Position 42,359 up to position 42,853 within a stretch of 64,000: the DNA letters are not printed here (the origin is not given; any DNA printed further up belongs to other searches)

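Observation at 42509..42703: Unannotated-type 64-aa soluble protein gene embedded between nuoK and nuoL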

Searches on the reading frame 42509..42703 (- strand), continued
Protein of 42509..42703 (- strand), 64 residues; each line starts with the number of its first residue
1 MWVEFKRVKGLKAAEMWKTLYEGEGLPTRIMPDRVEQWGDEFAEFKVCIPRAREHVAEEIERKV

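Call 53: search_protein_families(library=pfam, proteins=[L099:3-1571:+, L097:4161-4781:+, L100:3-689:+, L096:10852-11580:-, L096:4165-4434:-, L025:2992-3945:+], max_evalue=0.01)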
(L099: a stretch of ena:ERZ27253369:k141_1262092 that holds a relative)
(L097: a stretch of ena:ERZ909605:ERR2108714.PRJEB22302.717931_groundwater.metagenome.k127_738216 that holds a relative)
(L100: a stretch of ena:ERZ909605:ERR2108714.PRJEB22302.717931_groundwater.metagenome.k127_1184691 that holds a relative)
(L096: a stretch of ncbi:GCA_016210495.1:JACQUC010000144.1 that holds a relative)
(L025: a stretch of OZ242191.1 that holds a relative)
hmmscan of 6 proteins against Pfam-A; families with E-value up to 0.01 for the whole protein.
L099:3-1571:+ (522 aa): 24 families
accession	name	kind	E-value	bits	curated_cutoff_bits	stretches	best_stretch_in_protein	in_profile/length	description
PF00515.34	TPR_1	-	4.6e-106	343.2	27.8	13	368-399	2-33/34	Tetratricopeptide repeat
PF13414.12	TPR_11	-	4.6e-93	305.1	26.8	11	170-210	1-41/42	TPR repeat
PF07719.23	TPR_2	-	4.5e-86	276.4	27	10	368-399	2-33/34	Tetratricopeptide repeat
PF13181.12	TPR_8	-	5.1e-72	232.4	25.7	8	265-297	1-33/34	Tetratricopeptide repeat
PF13431.12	TPR_17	-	7.2e-70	225.9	24.4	8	356-388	2-34/34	Tetratricopeptide repeat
PF13432.12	TPR_16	-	5.2e-50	167.9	32.7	8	66-128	2-64/65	Tetratricopeptide repeat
PF13371.12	TPR_9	-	7.9e-47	157.6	35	8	241-298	5-62/73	Tetratricopeptide repeat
PF13424.12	TPR_12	-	5.8e-41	139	30.1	9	166-226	6-74/77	Tetratricopeptide repeat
PF13428.12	TPR_14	-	3.9e-28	95.5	23.5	1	62-103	2-43/44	Tetratricopeptide repeat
PF13174.12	TPR_6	-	9.3e-27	92.2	26.3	0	373-400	6-33/33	Tetratricopeptide repeat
PF14559.12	TPR_19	-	1.8e-26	92.7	25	4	38-97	2-60/68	Tetratricopeptide repeat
PF25575.1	TPR_BSK1_C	-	2e-17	63.6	42.2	1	342-403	52-113/118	Serine/threonine-protein kinase BSK1-like, TPR repeats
PF13374.12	TPR_10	-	3.9e-13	49.4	27.5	0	167-192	6-31/42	Tetratricopeptide repeat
PF01239.28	PPTA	-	7.7e-12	44.6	29.5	0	179-207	1-29/32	Protein prenyltransferase alpha subunit repeat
PF23914.1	TPR_CcmH_CycH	-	8.5e-11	42.4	42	1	57-154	46-146/158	Cytochrome c-type biogenesis protein H TPR domain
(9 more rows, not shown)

L097:4161-4781:+ (207 aa): 2 families
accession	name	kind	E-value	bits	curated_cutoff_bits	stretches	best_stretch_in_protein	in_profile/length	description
PF13231.12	PMT_2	-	2.6e-15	57.4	26.1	1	78-205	1-128/160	Dolichyl-phosphate-mannose-protein mannosyltransferase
PF02366.24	PMT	-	1.9e-07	31.3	22.7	1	83-186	66-172/245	Dolichyl-phosphate-mannose-protein mannosyltransferase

L100:3-689:+ (228 aa): 23 families
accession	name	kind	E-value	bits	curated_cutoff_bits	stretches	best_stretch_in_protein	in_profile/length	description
PF00515.34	TPR_1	-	8.9e-44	146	27.8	5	74-105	2-33/34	Tetratricopeptide repeat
PF13414.12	TPR_11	-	6.6e-38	128.6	26.8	5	114-155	1-42/42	TPR repeat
PF07719.23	TPR_2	-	1e-35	119.3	27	4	74-105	2-33/34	Tetratricopeptide repeat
PF13431.12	TPR_17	-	4.5e-32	108.1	24.4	4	62-94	2-34/34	Tetratricopeptide repeat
PF13181.12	TPR_8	-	4.5e-32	107.9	25.7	4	74-105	2-33/34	Tetratricopeptide repeat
PF13371.12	TPR_9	-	4.4e-20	71.9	35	3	89-141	11-63/73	Tetratricopeptide repeat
PF13432.12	TPR_16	-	6.2e-20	71.7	32.7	3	113-172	3-62/65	Tetratricopeptide repeat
PF13424.12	TPR_12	-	3.2e-17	62.9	30.1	4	73-137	3-75/77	Tetratricopeptide repeat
PF13174.12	TPR_6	-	2.3e-15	56.5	26.3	1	79-106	6-33/33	Tetratricopeptide repeat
PF13428.12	TPR_14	-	1.1e-13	50.9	23.5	0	146-183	6-43/44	Tetratricopeptide repeat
PF14559.12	TPR_19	-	2.5e-13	50.6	25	3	86-141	4-59/68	Tetratricopeptide repeat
PF25575.1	TPR_BSK1_C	-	2.3e-06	27.9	42.2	1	48-109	52-113/118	Serine/threonine-protein kinase BSK1-like, TPR repeats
PF01239.28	PPTA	-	2.9e-06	27.1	29.5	0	58-81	4-27/32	Protein prenyltransferase alpha subunit repeat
PF13374.12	TPR_10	-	3.7e-06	27.2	27.5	0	107-136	2-31/42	Tetratricopeptide repeat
PF12895.13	ANAPC3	-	7.5e-06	26.6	27.2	0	87-135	3-50/82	Anaphase-promoting complex, cyclosome, subunit 3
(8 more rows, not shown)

L096:10852-11580:- (242 aa): 0 families

L096:4165-4434:- (89 aa): 2 families
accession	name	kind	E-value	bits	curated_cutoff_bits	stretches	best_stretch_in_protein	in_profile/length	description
PF01402.27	RHH_1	-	0.0012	19.2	20.5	1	6-39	3-35/39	Ribbon-helix-helix protein, copG family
PF09957.15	VapB_antitoxin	-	0.0044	17.3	23.4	0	25-56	20-47/47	Bacterial antitoxin of type II TA system, VapB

L025:2992-3945:+ (317 aa): 1 family
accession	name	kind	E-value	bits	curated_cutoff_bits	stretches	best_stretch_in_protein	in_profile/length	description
PF01541.30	GIY-YIG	-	3.2e-07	31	22.6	1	141-208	2-73/78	GIY-YIG catalytic domain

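Call 54: search_protein_families(library=pfam, alignment_id=A3, max_evalue=0.1)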
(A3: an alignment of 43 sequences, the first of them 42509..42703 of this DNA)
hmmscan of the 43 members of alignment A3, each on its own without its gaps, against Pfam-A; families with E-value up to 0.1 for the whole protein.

A. member 1, window:42509-42703:- (64 aa): 0 families

B. families by the number of members that match (of 43 scanned): 4 families
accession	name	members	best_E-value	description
PF09413.15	DUF2007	19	1.1e-08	Putative prokaryotic signal transducing protein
PF22247.2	Diox-like_N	1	0.0076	Catechol 2,3-dioxygenase-like N-terminal domain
PF22007.2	DUF6930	1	0.063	Domain of unknown function (DUF6930)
PF03723.20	Hemocyanin_C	1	0.087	Hemocyanin, ig-like domain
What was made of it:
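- On DUF2007 (PF09413): 19 of 43 members hit at E <= 0.1 (call 54).
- Closest known: DUF2007. Same: 19 of 43 family members hit the Pfam model (call 54).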

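Call 58: find_homologous_proteins(query=L096:7338-8465:+, max_evalue=1e-10)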
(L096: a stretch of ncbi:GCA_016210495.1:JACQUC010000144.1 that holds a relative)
Query L096:7338-8465:+ (375 aa): 118 proteins with E <= 1e-10 among 8000 candidates.
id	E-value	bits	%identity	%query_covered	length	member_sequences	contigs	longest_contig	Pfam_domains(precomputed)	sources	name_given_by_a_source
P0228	1.1e-224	763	100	95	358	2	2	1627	PF07085.18,PF13500.13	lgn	-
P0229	1.2e-138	480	63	95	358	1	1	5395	PF01656.30,PF07085.18,PF13500.13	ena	-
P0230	1.1e-107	378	52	94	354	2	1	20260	PF07085.18,PF13500.13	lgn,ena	-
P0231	1.6e-104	368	52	95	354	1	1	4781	PF07085.18,PF13500.13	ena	-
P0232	3.1e-102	360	49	95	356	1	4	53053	PF07085.18,PF13500.13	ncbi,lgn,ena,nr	ncbi:MAG: DRTGG domain-containing protein [Chloroflexi bacterium]|nr:DRTGG domain-containing protein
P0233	1.3e-99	352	49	94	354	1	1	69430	PF07085.18,PF13500.13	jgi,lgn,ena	-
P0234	1.3e-89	319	46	95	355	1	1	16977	PF01656.30,PF07085.18,PF13500.13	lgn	-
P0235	3.6e-87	311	46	95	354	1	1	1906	PF01656.30,PF07085.18,PF13500.13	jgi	jgi:BioD-like phosphotransacetylase family protein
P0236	8.8e-84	300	42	94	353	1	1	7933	PF07085.18,PF13500.13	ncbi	-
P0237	2.1e-82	295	44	95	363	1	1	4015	PF07085.18,PF13500.13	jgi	jgi:BioD-like phosphotransacetylase family protein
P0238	1.1e-81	293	44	94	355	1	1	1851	PF07085.18,PF13500.13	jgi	jgi:BioD-like phosphotransacetylase family protein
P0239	8.9e-80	286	42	95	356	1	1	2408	PF07085.18,PF13500.13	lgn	-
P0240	4.0e-79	284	42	96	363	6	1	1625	PF07085.18,PF13500.13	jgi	-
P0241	5.7e-79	284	41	95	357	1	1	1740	PF07085.18,PF13500.13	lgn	-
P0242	3.7e-76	275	42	95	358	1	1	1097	PF07085.18,PF13500.13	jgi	jgi:BioD-like phosphotransacetylase family protein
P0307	1.2e-55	207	37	95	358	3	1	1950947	PF07085.18,PF13500.13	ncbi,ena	-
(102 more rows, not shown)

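Call 59: find_encoding_contigs(protein=P0307, flank=7000, max_places=2)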
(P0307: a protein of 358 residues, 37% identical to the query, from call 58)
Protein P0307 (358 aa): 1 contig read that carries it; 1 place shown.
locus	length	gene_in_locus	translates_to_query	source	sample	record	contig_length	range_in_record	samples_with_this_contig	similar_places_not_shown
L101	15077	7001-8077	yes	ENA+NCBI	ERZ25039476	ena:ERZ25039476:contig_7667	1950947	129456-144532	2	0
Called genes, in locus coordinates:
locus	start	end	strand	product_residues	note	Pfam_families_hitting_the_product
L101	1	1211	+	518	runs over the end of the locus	PF02985:HEAT (faint), PF13513:HEAT_EZ (faint), PF13646:HEAT_2, PF01170:UPF0020, PF06325:PrmA (weak)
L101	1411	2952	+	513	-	PF08666:SAF, PF04295:GD_AH_second, PF20629:GD_AH_C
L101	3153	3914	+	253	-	PF00106:adh_short, PF08659:KR, PF13561:adh_short_C2, PF23441:SDR (faint)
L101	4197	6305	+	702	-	PF02629:CoA_binding, PF13380:CoA_binding_2, PF13607:Succ_CoA_lig, PF19045:Ligase_CoA_2, PF13549:ATP-grasp_5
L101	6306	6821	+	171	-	-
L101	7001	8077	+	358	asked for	PF13500:AAA_26, PF07085:DRTGG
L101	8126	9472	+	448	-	PF13485:Peptidase_MA_2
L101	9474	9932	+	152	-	PF03473:MOSC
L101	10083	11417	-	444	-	PF03951:Gln-synt_N, PF00120:Gln-synt_C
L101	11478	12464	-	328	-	-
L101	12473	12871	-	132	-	PF11969:DcpS_C, PF01230:HIT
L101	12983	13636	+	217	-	PF05685:Uma2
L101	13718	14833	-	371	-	PF14791:DNA_pol_B_thumb, PF02811:PHP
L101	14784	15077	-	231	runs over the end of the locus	PF14716:HHH_8, PF00633:HHH (faint), PF10391:DNA_pol_lambd_f (faint), PF14520:HHH_5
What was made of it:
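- Tried and rejected: The X link is therefore limited to a sub-clade of that family (call 59).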

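Call 61: search_protein_families(library=ncbifam, proteins=[L096:8583-9089:+, L096:9086-10810:+, L096:7338-8465:+, L096:4951-6618:-, L096:4738-4944:-], max_evalue=0.00001)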
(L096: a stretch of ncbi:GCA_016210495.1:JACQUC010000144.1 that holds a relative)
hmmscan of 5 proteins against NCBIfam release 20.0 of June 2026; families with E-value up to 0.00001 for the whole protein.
L096:8583-9089:+ (168 aa): 9 families
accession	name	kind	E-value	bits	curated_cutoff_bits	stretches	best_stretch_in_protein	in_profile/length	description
NF004638.0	PRK05988.1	equivalog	1.7e-41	141.7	198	1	10-156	8-154/159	formate dehydrogenase subunit gamma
NF005722.0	PRK07539.1-2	equivalog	2.8e-36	125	141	1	14-157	11-154/157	NADH-quinone oxidoreductase subunit NuoE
TIGR01958.1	nuoE_fam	subfamily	5.4e-35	120.7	142.4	1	16-156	2-144/148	NADH-quinone oxidoreductase subunit NuoE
NF005747.0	PRK07571.1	equivalog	1.8e-32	112.4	224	1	8-155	17-164/173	bidirectional hydrogenase complex protein HoxE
NF005721.0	PRK07539.1-1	equivalog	2.1e-28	99.4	308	1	11-156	29-174/292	NADH-quinone oxidoreductase subunit NuoE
NF005723.0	PRK07539.1-3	equivalog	7.9e-27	94.1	226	1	16-155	10-152/158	NADH-quinone oxidoreductase subunit NuoE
NF005725.0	PRK07539.1-5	equivalog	8.1e-27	94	220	1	13-157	22-169/174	NADH-quinone oxidoreductase subunit NuoE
NF005724.0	PRK07539.1-4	equivalog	1.4e-20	74.1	280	1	17-156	27-169/240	NADH-quinone oxidoreductase subunit NuoE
NF009040.0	PRK12373.1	equivalog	5e-16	59.4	514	1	20-156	27-166/400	NADH-quinone oxidoreductase subunit E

L096:9086-10810:+ (574 aa): 6 families
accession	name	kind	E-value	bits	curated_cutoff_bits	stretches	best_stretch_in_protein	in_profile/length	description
TIGR01959.1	nuoF_fam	equivalog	1.3e-131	438.8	558.65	1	149-548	10-410/410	NADH-quinone oxidoreductase subunit NuoF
NF008436.0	PRK11278.1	equivalog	1e-102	344.4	749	1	150-554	24-432/448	NADH-quinone oxidoreductase subunit NuoF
NF010120.0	PRK13596.1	equivalog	3.5e-99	332.2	389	1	158-554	25-423/433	NADH-quinone oxidoreductase subunit NuoF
TIGR01945.1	rnfC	subfamily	8.1e-14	51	245.95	1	166-276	113-221/435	RnfABCDGE type electron transport complex subunit C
NF003454.1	PRK05035.1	equivalog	7.3e-12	44.6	345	1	148-319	101-250/556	electron transport complex subunit RsxC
TIGR04481.1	PR_assoc_PrdC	equivalog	8.3e-10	38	490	1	174-275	73-170/425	proline reductase-associated electron transfer protein PrdC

L096:7338-8465:+ (375 aa): 7 families
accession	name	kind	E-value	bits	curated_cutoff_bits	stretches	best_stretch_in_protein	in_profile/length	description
NF004167.0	PRK05632.1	equivalog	1.6e-25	89.8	418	1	20-369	4-371/708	phosphate acetyltransferase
NF011448.0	PRK14869.2-4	equivalog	2.7e-09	35.9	562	1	254-332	173-256/563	putative manganese-dependent inorganic diphosphatase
NF011445.0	PRK14869.2-1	equivalog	1.1e-08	34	483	1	222-331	132-242/548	putative manganese-dependent inorganic diphosphatase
NF011443.0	PRK14869.1-5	equivalog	8e-08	31.2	335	1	226-336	138-245/546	putative manganese-dependent inorganic diphosphatase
NF038279.1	TF_CBS_SpxR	exception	1.1e-06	27.7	600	1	228-366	72-204/427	CBS-HotDog domain-containing transcription factor SpxR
NF011440.0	PRK14869.1-2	equivalog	2.3e-06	26.5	746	1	273-337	176-240/541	putative manganese-dependent inorganic diphosphatase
NF011441.0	PRK14869.1-3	equivalog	8.9e-06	24.6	753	0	239-336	150-244/548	putative manganese-dependent inorganic diphosphatase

L096:4951-6618:- (555 aa): 38 families (the best 25 are shown)
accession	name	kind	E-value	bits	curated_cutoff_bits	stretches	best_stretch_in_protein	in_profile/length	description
NF006131.0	PRK08275.1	equivalog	1.7e-103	346.9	587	1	9-546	7-550/577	fumarate reductase/succinate dehydrogenase flavoprotein subunit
NF010374.0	PRK13800.1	equivalog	4.7e-81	273.3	1196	1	7-546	7-555/898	fumarate reductase/succinate dehydrogenase flavoprotein subunit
NF005331.0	PRK06854.1-2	equivalog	3.3e-67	227.2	557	1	7-551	4-555/563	adenylyl-sulfate reductase subunit alpha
NF004900.0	PRK06263.1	equivalog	4.7e-49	167.4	718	1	8-537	3-537/546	fumarate reductase (CoM/CoB) subunit TfrA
TIGR01812.1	sdhA_frdA_Gneg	subfamily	6.9e-46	156.9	567.3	2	14-269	1-258/568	succinate dehydrogenase or fumarate reductase, flavoprotein subunit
NF004724.0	PRK06069.1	subfamily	4.4e-42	144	826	2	346-545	348-562/577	succinate dehydrogenase/fumarate reductase flavoprotein subunit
NF005866.0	PRK07803.1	equivalog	2.1e-40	138.5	819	2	329-547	374-597/631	fumarate reductase/succinate dehydrogenase flavoprotein subunit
TIGR00551.1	nadB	equivalog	1.2e-39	136.3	452.75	1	13-521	3-489/489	L-aspartate oxidase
NF005701.0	PRK07512.1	equivalog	5.3e-34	117.4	528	1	10-536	7-499/516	L-aspartate oxidase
NF004613.0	PRK05945.1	equivalog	6.6e-34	117.4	824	1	11-532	2-547/575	succinate dehydrogenase/fumarate reductase flavoprotein subunit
NF005867.0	PRK07804.1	equivalog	1.6e-33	115.8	639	1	11-543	17-538/548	L-aspartate oxidase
NF006686.0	PRK09231.1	equivalog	7.3e-33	113.9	854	2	348-530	357-550/598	fumarate reductase (quinol) flavoprotein subunit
TIGR01176.1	fum_red_Fp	equivalog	2.6e-31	108.9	932.7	2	347-534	354-552/580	fumarate reductase (quinol) flavoprotein subunit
TIGR02061.1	aprA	equivalog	7.7e-31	107.3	641.75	2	14-238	1-238/616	adenylyl-sulfate reductase subunit alpha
NF005636.0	PRK07395.1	subfamily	6.8e-30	103.8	723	1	8-535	8-548/560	L-aspartate oxidase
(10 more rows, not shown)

L096:4738-4944:- (68 aa): 10 families
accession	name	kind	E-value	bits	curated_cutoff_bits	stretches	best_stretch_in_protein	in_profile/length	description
NF040864.1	HgcB_ferredoxin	equivalog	1.3e-10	41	99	1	5-59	11-63/93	mercury methylation ferredoxin HgcB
NF043039.1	HgcAB_like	equivalog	4.4e-10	39.7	285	1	5-57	297-349/350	HgcAB-like fusion protein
TIGR02060.1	aprB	equivalog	4.4e-09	36.3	135.65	1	1-59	1-64/132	adenylyl-sulfate reductase subunit beta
NF040770.1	hetero_SS_HdrA2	exception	8.2e-08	30.8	1100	1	4-59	573-625/777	CoB-CoM heterodisulfide reductase HdrA2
NF007205.0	PRK09626.1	equivalog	3.3e-07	30.3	93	1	5-59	14-73/105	2-oxoglutarate-acceptor oxidoreductase subunit OorD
NF042909.1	FMH_DH_FwdF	exception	6.9e-07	28.7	375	1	5-59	254-313/336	tungsten-dependent formylmethanofuran dehydrogenase subunit FwdF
TIGR02179.1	PorD_KorD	subfamily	9.3e-07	28.9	60.05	1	3-60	20-75/78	2-oxoacid:acceptor oxidoreductase, delta subunit, pyruvate/2-ketoisovalerate family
NF007203.0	PRK09624.1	equivalog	2.2e-06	27.8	171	1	3-60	46-101/105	pyuvate ferredoxin oxidoreductase subunit delta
NF006221.0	PRK08348.1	subfamily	2.9e-06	27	124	1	7-58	43-93/136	NADH-plastoquinone oxidoreductase subunit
NF045874.1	Vhu_polyferre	exception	7.9e-06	24.8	600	1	5-58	193-244/381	F420-non-reducing hydrogenase associated-polyferredoxin VhuB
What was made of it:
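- The NuoE- and NuoF-like neighbours score below NCBIfam's NuoE and NuoF cutoffs (call 61). That domain is homologous to the N-terminal region of phosphate acetyltransferase (call 61).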

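Call 73: find_related_loci(query=A5, collection=metagenome_contigs, flank=5000)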
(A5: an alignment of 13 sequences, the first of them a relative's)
Query A5 (64 aa) in metagenome_contigs; peptide patterns used: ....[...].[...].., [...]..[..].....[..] (x = any residue, [..] = any of these).
600 stretches matched a pattern (row limit reached: there are more); 16 encode a relative of the query (tblastn E <= 1e-3); 16 distinct loci.
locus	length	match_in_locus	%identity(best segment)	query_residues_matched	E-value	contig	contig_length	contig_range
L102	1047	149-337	78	1-63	5e-33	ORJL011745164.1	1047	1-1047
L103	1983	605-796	55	1-64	3e-20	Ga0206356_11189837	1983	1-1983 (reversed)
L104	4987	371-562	51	1-64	5e-19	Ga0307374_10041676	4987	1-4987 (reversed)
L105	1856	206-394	51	1-63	7e-19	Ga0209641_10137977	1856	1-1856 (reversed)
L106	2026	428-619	51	1-64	1e-18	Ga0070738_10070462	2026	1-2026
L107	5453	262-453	48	1-64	3e-17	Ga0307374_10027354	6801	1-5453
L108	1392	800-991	48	1-64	9e-17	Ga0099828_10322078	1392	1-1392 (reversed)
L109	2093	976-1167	46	1-64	5e-16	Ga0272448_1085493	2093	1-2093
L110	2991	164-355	46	1-64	4e-16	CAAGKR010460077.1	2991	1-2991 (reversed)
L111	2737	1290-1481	48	1-64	6e-16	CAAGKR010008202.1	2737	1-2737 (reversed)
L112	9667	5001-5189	47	1-63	2e-15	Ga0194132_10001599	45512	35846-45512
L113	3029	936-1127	43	1-64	3e-15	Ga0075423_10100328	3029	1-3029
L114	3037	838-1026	42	1-63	3e-14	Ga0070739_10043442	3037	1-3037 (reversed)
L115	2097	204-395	45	1-64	5e-14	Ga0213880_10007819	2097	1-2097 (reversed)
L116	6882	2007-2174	51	1-56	4e-13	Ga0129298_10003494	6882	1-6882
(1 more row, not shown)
